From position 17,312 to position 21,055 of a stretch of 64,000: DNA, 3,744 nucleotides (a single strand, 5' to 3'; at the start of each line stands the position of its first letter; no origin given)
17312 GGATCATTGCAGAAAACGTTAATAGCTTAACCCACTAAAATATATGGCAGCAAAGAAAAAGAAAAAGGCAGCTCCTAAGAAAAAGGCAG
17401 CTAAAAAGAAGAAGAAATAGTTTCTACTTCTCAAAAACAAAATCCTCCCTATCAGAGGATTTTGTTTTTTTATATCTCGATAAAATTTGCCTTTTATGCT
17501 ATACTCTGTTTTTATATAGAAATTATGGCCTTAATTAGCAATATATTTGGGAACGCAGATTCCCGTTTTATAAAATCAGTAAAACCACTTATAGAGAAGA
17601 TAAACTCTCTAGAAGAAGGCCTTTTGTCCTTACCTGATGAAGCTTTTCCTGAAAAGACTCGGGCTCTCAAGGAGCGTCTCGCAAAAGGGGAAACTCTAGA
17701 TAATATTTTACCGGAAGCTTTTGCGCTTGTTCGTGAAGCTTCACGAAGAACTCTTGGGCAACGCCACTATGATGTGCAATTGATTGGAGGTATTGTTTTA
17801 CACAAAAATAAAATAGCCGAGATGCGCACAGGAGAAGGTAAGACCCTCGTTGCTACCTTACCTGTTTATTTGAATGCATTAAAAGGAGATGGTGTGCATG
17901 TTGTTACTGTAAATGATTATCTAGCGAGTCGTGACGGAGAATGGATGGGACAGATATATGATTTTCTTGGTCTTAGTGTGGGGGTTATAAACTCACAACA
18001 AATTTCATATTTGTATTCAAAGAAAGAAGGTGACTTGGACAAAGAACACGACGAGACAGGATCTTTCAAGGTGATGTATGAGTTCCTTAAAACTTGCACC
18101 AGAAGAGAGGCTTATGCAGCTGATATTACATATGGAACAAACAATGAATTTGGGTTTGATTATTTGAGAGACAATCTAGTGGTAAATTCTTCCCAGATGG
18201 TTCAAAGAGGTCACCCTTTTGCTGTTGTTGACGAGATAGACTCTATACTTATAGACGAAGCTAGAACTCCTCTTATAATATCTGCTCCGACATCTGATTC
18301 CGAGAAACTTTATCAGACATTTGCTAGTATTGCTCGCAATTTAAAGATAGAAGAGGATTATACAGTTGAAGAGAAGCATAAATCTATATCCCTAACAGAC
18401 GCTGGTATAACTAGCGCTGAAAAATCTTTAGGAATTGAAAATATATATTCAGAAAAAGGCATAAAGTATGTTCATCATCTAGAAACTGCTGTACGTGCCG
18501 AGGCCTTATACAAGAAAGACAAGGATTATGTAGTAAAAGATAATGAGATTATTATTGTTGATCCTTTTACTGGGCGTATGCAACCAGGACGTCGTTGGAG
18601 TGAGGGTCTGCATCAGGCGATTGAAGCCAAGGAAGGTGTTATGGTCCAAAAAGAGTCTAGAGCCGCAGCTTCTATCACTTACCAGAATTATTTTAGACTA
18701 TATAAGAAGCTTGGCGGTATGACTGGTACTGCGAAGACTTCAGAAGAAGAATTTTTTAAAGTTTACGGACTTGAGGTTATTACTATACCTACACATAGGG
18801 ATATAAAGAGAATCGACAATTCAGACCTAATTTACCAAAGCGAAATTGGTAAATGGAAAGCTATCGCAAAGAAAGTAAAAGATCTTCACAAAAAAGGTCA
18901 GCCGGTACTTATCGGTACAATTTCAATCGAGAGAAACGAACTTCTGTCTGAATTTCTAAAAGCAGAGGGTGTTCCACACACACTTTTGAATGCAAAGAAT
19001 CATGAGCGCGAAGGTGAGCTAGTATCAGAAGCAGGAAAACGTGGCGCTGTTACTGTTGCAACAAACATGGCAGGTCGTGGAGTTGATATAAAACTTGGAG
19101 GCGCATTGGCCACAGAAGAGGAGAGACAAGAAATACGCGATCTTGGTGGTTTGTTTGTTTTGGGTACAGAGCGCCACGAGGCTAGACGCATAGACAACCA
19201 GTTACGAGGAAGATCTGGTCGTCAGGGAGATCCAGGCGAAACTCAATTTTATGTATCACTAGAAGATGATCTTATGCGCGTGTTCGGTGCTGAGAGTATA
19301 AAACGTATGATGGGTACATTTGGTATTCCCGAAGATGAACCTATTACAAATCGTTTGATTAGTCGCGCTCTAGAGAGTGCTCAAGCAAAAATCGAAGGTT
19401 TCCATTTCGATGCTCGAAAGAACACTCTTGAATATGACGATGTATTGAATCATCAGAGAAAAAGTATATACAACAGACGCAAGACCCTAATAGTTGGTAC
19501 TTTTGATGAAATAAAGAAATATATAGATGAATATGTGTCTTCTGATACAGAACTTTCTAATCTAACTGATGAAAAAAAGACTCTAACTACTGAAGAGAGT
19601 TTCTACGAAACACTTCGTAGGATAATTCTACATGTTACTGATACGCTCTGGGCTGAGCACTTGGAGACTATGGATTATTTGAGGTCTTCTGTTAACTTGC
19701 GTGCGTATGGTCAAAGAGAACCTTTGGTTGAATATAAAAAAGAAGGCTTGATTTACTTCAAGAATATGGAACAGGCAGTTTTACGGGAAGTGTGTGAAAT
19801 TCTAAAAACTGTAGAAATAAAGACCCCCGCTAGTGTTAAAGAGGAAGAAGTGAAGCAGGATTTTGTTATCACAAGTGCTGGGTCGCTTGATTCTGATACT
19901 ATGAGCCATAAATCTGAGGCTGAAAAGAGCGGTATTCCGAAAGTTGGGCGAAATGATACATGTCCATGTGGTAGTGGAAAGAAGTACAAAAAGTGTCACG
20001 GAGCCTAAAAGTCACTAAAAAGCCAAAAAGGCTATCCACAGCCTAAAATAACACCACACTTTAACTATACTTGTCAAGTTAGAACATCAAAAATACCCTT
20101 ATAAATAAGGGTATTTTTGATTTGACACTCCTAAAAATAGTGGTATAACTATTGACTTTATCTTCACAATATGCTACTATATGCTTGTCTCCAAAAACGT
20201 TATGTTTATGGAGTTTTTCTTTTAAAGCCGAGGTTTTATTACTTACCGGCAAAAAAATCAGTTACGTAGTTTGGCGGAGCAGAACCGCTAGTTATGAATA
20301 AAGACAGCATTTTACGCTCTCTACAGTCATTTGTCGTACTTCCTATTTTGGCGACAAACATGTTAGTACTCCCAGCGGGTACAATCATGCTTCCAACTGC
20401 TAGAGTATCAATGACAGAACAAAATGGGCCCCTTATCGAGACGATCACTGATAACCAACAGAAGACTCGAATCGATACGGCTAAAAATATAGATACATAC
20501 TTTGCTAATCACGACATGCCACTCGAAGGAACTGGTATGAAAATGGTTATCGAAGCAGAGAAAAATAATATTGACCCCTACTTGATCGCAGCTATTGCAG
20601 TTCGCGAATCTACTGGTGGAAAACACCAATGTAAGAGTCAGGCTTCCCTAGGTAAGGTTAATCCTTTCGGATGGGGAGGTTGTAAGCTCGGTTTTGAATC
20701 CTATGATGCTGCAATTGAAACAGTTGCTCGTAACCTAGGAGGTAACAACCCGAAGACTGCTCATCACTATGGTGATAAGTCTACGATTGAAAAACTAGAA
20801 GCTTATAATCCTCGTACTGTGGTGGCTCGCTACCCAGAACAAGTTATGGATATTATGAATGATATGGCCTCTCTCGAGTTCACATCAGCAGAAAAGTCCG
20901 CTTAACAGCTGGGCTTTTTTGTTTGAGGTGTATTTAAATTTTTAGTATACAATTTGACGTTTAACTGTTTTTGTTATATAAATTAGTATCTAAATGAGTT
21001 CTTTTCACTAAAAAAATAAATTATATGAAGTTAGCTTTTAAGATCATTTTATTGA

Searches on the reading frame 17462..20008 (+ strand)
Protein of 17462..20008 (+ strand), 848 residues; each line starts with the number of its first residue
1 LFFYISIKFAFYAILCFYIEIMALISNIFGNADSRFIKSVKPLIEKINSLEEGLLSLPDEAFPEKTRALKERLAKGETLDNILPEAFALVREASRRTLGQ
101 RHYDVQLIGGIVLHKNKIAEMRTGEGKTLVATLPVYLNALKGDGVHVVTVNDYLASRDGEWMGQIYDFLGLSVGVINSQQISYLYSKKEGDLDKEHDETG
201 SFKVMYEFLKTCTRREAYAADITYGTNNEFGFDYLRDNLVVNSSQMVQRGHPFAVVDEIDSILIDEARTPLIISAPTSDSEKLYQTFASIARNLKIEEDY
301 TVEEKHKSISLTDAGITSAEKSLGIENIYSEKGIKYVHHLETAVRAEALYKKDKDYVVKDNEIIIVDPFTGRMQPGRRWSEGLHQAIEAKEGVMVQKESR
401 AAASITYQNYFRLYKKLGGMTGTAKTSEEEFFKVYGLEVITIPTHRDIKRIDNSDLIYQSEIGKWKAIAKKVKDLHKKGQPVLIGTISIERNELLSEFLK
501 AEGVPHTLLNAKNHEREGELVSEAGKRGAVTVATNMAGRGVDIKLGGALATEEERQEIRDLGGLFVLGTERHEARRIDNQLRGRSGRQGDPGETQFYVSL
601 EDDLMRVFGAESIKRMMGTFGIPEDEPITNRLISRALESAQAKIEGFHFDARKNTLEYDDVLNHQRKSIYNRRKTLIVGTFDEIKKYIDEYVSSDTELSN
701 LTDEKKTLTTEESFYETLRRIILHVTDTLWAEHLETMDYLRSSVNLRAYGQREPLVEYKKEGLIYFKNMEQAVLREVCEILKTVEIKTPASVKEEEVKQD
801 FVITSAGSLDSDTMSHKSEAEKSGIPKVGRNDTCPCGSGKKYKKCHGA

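Call 8: search_protein_families(library=pfam, proteins=[window:17462-20008:+], max_evalue=0.001)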
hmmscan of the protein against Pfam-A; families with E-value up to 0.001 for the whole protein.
window:17462-20008:+ (848 aa): 5 families
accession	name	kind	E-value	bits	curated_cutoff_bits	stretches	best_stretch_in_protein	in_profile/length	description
PF07517.20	SecA_DEAD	-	1.9e-123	411.8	24.6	1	26-431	2-289/290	SecA DEAD-like domain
PF21090.3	P-loop_SecA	-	9.7e-78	260.9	27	1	448-625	2-205/205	SecA P-loop domain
PF07516.18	SecA_SW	-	8e-43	147.3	26.7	2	703-784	120-199/200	SecA Wing and Scaffold domain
PF01043.26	SecA_PP_bind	-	6.5e-41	139.8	23.5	1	280-388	2-110/110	SecA preprotein cross-linking domain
PF02810.21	SEC-C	-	2.1e-10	40.7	20.4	1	830-847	1-18/19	SEC-C motif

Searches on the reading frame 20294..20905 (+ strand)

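Call 8: search_protein_families(library=pfam, proteins=[window:20294-20905:+], max_evalue=0.001)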
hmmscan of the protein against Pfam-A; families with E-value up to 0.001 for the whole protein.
window:20294-20905:+ (203 aa): 1 family
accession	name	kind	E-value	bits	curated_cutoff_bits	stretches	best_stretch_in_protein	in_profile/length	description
PF01832.25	Glucosaminidase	-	0.00017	22.7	30.2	1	87-191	7-121/123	Mannosyl-glycoprotein endo-beta-N-acetylglucosaminidase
